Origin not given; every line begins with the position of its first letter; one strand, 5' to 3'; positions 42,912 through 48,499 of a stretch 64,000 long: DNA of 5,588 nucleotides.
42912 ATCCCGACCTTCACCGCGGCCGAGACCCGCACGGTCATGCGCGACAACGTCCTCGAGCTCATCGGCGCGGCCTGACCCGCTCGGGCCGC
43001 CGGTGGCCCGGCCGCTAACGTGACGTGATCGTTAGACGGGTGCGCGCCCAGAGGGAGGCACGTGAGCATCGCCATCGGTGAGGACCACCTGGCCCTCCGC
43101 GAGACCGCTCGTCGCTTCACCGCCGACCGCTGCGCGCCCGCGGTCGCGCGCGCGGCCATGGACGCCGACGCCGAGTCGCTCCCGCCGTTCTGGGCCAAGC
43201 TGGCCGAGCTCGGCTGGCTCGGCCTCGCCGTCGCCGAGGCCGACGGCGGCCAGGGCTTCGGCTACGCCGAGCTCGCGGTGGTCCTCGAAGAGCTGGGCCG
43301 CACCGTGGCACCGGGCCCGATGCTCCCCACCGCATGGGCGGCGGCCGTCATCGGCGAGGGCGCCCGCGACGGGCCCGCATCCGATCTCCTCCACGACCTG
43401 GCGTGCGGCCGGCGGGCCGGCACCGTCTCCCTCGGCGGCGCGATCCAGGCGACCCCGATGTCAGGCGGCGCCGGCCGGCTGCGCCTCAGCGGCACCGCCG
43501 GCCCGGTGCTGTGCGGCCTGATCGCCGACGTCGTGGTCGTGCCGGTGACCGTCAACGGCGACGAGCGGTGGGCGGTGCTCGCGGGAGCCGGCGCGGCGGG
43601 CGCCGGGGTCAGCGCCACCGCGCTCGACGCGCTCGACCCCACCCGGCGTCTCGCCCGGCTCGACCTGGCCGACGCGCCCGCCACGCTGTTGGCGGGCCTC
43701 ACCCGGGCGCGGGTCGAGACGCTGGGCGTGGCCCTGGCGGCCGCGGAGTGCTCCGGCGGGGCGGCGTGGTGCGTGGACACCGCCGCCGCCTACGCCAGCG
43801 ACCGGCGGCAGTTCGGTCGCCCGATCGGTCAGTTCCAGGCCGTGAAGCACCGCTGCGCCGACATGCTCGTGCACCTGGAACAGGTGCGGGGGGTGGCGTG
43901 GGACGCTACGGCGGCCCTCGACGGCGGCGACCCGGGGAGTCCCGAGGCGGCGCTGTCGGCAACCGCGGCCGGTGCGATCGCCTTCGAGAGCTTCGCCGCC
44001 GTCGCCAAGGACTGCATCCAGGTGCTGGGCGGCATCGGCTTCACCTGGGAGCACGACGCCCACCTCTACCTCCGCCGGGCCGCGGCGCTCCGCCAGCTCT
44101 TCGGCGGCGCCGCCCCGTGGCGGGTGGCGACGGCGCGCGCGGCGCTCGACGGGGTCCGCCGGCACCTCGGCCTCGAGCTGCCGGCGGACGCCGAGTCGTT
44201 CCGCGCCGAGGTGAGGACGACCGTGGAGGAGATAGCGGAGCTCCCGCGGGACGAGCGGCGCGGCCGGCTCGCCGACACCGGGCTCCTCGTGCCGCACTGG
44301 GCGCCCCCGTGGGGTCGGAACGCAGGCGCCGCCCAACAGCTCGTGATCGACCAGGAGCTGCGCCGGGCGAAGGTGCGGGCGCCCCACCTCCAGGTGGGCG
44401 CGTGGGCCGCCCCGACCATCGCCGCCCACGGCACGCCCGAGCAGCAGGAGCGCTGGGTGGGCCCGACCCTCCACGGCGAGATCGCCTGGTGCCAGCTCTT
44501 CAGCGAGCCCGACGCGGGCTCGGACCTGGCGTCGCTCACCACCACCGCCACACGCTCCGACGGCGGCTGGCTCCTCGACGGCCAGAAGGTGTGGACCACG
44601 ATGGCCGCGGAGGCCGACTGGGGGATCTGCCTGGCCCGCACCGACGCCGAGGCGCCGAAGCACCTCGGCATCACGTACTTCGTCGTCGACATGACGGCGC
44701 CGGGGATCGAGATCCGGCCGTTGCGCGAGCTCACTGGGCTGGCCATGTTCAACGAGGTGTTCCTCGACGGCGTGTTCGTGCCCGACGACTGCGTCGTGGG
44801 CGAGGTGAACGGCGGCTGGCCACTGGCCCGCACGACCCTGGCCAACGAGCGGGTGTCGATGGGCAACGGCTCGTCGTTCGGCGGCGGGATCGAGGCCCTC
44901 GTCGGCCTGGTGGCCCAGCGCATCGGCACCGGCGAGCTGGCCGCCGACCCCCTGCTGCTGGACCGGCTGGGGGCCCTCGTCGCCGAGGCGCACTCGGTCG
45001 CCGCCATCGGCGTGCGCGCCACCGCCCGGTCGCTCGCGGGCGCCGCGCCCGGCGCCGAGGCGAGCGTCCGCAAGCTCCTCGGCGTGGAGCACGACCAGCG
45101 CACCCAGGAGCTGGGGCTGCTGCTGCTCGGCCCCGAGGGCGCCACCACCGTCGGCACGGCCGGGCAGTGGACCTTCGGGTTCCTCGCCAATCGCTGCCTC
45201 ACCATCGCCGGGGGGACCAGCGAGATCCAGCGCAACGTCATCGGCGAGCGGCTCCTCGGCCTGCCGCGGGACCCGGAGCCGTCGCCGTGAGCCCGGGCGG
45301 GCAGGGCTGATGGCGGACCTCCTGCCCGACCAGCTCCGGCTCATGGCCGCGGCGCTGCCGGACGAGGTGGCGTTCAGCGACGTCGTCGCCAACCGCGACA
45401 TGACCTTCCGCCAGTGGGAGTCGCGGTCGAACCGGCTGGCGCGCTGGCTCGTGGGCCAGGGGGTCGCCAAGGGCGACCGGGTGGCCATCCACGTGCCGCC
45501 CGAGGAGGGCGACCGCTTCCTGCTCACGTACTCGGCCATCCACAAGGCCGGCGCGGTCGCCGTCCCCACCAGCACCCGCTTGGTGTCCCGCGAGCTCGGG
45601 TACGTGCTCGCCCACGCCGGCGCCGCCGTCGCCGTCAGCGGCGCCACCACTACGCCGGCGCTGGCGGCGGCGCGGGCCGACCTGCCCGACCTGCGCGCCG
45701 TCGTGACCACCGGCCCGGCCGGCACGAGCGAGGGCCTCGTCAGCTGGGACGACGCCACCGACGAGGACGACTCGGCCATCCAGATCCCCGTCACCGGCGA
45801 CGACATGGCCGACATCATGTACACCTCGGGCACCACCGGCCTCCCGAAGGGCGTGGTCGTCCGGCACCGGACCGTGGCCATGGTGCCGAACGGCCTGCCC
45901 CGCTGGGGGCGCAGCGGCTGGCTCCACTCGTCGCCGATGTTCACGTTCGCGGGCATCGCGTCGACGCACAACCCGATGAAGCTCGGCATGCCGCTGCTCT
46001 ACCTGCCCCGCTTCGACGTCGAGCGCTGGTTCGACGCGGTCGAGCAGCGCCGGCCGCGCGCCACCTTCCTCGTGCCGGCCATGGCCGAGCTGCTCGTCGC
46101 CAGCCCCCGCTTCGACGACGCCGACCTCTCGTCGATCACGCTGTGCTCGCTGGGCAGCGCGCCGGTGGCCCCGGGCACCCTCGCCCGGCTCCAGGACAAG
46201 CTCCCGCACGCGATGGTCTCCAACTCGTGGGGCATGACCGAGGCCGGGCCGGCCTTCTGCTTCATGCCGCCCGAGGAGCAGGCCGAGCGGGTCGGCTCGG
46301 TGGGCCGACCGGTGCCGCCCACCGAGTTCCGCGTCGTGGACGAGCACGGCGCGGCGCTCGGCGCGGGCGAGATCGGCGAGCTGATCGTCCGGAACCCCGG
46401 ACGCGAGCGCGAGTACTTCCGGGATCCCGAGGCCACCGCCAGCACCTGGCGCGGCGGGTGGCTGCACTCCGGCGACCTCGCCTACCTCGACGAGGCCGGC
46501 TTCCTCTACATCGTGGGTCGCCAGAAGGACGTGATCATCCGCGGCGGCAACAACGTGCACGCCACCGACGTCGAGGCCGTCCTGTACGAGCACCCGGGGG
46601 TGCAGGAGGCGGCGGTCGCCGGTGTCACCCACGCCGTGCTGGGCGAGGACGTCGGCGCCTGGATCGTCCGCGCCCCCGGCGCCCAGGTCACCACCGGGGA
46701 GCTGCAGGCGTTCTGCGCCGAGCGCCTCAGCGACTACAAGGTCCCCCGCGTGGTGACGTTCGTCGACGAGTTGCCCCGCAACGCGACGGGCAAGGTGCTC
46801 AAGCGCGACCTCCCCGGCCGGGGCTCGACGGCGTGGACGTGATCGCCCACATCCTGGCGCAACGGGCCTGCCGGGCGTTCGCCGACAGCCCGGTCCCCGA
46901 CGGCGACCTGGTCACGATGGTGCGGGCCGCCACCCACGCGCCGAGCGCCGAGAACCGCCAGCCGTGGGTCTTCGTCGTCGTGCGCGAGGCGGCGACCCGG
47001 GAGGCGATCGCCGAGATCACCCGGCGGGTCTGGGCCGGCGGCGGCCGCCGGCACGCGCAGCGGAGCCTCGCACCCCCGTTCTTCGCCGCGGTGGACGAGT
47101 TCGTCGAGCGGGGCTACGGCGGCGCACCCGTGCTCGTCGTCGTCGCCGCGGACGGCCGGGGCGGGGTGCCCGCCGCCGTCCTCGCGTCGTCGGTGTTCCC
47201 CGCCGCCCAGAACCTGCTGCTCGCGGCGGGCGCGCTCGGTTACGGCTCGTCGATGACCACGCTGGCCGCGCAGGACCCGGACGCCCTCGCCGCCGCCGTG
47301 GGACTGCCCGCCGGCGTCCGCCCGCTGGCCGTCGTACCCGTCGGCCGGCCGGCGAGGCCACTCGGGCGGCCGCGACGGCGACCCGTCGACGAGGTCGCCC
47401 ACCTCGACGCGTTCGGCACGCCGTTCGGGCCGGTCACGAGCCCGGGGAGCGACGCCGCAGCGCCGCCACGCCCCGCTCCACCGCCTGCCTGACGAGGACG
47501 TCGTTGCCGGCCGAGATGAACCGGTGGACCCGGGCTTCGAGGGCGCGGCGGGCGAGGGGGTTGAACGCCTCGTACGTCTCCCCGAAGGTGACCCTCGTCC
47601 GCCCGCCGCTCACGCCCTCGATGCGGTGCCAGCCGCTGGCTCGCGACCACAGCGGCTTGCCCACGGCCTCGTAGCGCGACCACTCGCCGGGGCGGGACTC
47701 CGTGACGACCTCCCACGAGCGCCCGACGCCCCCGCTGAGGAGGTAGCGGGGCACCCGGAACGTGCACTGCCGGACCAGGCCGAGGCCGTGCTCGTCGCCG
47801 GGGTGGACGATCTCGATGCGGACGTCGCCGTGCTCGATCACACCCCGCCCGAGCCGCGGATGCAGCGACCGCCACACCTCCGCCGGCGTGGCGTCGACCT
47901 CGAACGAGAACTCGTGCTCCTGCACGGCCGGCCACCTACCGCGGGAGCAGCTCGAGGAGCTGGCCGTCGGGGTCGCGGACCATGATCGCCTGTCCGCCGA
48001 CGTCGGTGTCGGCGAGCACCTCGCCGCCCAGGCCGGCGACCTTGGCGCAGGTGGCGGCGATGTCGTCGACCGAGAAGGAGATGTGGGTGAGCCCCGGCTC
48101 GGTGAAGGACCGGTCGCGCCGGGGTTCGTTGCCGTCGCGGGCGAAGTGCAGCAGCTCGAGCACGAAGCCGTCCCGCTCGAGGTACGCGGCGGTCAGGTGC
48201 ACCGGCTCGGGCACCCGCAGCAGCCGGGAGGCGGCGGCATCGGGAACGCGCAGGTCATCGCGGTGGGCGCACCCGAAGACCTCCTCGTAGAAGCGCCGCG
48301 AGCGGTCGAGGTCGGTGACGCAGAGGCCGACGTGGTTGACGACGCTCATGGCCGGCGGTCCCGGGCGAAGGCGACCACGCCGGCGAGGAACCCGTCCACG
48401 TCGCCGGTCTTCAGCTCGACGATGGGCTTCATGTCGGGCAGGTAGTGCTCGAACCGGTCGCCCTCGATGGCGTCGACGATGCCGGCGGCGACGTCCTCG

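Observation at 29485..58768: Nine copies of one 16-bp palindromic box mark every promoter region of a 30-kb catabolic block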

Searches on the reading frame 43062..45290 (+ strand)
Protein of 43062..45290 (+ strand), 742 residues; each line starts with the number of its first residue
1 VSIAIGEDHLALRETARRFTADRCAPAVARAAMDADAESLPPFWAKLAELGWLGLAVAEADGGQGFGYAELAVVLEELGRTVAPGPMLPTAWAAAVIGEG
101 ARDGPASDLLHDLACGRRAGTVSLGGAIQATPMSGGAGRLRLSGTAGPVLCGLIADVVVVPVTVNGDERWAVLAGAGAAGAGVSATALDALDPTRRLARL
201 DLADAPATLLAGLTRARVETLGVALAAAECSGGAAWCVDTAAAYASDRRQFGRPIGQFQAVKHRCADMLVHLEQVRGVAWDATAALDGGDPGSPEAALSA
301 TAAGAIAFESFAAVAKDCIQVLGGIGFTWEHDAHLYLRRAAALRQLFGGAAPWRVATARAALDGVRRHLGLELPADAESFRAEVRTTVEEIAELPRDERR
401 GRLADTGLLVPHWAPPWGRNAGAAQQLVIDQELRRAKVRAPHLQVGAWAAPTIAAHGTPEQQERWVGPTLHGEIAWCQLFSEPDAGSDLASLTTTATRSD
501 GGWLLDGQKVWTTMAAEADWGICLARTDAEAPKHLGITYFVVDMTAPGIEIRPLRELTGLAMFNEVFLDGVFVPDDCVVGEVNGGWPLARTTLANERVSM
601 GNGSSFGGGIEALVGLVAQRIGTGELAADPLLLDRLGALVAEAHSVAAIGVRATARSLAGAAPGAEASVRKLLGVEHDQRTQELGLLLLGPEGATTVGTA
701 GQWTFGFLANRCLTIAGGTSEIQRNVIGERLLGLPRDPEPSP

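Call 11: search_protein_families(library=pfam, proteins=[window:43062-45290:+])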
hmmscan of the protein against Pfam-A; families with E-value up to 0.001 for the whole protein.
window:43062-45290:+ (742 aa): 3 families
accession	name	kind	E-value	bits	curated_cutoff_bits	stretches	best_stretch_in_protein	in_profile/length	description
PF00441.29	Acyl-CoA_dh_1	-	6.7e-41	140.3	22.4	2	225-348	17-136/150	Acyl-CoA dehydrogenase, C-terminal domain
PF02771.21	Acyl-CoA_dh_N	-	2.9e-26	92.5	22.9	2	7-89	2-82/113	Acyl-CoA dehydrogenase, N-terminal domain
PF02770.24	Acyl-CoA_dh_M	-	5.1e-21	75.1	33.3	1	477-568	1-94/97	Acyl-CoA dehydrogenase, middle domain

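Call 33: search_protein_families(library=ncbifam, proteins=[window:43062-45290:+], max_evalue=0.00001)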
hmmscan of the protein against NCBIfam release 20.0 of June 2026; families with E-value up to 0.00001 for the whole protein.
window:43062-45290:+ (742 aa): 17 families
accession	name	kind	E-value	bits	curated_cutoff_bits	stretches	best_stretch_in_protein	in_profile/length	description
TIGR03204.1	pimC_large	equivalog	5.4e-54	183.6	623.85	1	403-734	49-395/395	pimeloyl-CoA dehydrogenase large subunit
NF050027.1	acylCoADhIpdE2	equivalog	3.3e-45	154.9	450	2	164-349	123-298/311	acyl-CoA dehydrogenase IpdE2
NF008997.0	PRK12341.1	equivalog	2.2e-42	145.5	537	2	426-601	70-246/382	acyl-CoA dehydrogenase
TIGR03203.1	pimD_small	equivalog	4.4e-41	141.2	652.7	3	217-350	235-365/378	pimeloyl-CoA dehydrogenase small subunit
NF053553.1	prodigi_MBC_PigA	equivalog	1.9e-38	132.6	500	2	453-597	100-245/381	prodigiosin MBC biosynthesis dehydrogenase PigA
NF045652.1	ProlPCPDhRedW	equivalog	2e-38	132.2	650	2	453-600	95-243/376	L-prolyl-[peptidyl-carrier protein] dehydrogenase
NF045552.1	GlutCoADH_Des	equivalog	3.6e-38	131.8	470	2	448-604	94-251/387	glutaryl-CoA dehydrogenase Acd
NF042439.1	SulpropCoADesulf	equivalog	4.4e-37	127.7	600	2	449-581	82-216/379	3-sulfinopropanoyl-CoA desulfinase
NF002885.1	PRK03354.1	equivalog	2e-35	122.5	540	2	452-602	95-244/378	crotonobetainyl-CoA dehydrogenase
NF042972.1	AcrlCoAredClosAcrC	equivalog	2.3e-35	122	640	2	424-621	67-268/378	acryloyl-CoA reductase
NF043006.1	CyhCrbnylCoADH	equivalog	9.3e-33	113.7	650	2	433-592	77-236/380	cyclohexane-1-carbonyl-CoA dehydrogenase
TIGR03207.1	cyc_hxne_CoA_dh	equivalog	1.1e-28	100.1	575.35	2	428-585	67-226/372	cyclohexanecarboxyl-CoA dehydrogenase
NF058590.1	AcCoDHFadEBacil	equivalog_domain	5.6e-25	87.9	600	2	453-604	114-264/586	acyl-CoA dehydrogenase FadE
NF052270.1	Staph_DH_FadE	equivalog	2.9e-21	75.7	600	1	452-733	116-395/400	acyl-CoA dehydrogenase FadE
NF007000.1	PRK09463.1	subfamily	2.1e-11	42.9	600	0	228-326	303-397/726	acyl-CoA dehydrogenase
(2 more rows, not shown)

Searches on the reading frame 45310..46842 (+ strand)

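Call 11: search_protein_families(library=pfam, proteins=[window:45310-46842:+])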
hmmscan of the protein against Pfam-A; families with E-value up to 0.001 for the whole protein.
window:45310-46842:+ (510 aa): 2 families
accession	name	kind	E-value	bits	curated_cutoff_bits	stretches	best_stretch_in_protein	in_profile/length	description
PF00501.34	AMP-binding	-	5.4e-75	253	29.9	1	13-370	5-384/384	AMP-binding enzyme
PF13193.12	AMP-binding_C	-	7.4e-19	68.9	24.5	1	421-495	2-76/76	AMP-binding enzyme C-terminal domain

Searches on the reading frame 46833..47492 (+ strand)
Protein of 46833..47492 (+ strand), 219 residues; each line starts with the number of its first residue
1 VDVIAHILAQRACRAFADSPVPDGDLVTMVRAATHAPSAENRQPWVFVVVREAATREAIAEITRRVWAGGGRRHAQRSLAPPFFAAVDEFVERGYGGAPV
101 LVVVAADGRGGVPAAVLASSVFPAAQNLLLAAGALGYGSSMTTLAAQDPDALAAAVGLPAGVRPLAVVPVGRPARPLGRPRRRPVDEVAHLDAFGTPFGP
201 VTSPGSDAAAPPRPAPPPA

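Call 11: search_protein_families(library=pfam, proteins=[window:46833-47492:+])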
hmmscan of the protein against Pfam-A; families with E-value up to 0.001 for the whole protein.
window:46833-47492:+ (219 aa): 2 families
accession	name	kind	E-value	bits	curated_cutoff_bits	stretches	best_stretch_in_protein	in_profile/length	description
PF00881.29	Nitroreductase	-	4.3e-25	89.3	23.5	1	9-172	3-167/167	Nitroreductase family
PF14512.11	TM1586_NiRdase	-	5.8e-05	23.3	27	1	27-52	161-186/215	Putative TM nitroreductase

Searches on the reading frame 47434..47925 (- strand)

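Call 11: search_protein_families(library=pfam, proteins=[window:47434-47925:-])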
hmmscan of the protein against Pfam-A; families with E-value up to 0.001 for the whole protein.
window:47434-47925:- (163 aa): 1 family
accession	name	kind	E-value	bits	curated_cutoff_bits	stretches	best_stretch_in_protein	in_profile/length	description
PF10604.15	Polyketide_cyc2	-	3.5e-06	27.8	27.4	1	3-147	3-140/142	Polyketide cyclase / dehydrase and lipid transport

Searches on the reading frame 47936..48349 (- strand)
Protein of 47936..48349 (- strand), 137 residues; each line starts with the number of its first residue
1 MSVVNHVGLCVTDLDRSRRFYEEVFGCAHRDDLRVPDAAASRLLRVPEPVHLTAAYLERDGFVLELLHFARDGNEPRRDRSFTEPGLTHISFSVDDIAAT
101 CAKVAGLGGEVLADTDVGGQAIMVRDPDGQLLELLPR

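Call 11: search_protein_families(library=pfam, proteins=[window:47936-48349:-])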
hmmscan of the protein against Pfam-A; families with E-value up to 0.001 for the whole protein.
window:47936-48349:- (137 aa): 5 families
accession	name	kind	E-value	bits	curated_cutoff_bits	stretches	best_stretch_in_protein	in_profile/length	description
PF00903.31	Glyoxalase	-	1.3e-17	64.8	20.6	1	4-134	2-121/121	Glyoxalase/Bleomycin resistance protein/Dioxygenase superfamily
PF13669.12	Glyoxalase_4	-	1.1e-12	48.6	27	1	5-114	1-96/109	Glyoxalase/Bleomycin resistance protein/Dioxygenase superfamily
PF18029.7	Glyoxalase_6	-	5.6e-10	40.3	23.6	1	11-134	6-105/106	Glyoxalase-like domain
PF22677.2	Ble-like_N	-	2.5e-05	24.4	24.5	1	6-26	4-24/41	Bleomycin resistance protein-like N-terminal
PF13468.12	Glyoxalase_3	-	7.1e-05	23.4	25.1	1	5-110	2-101/176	Glyoxalase-like domain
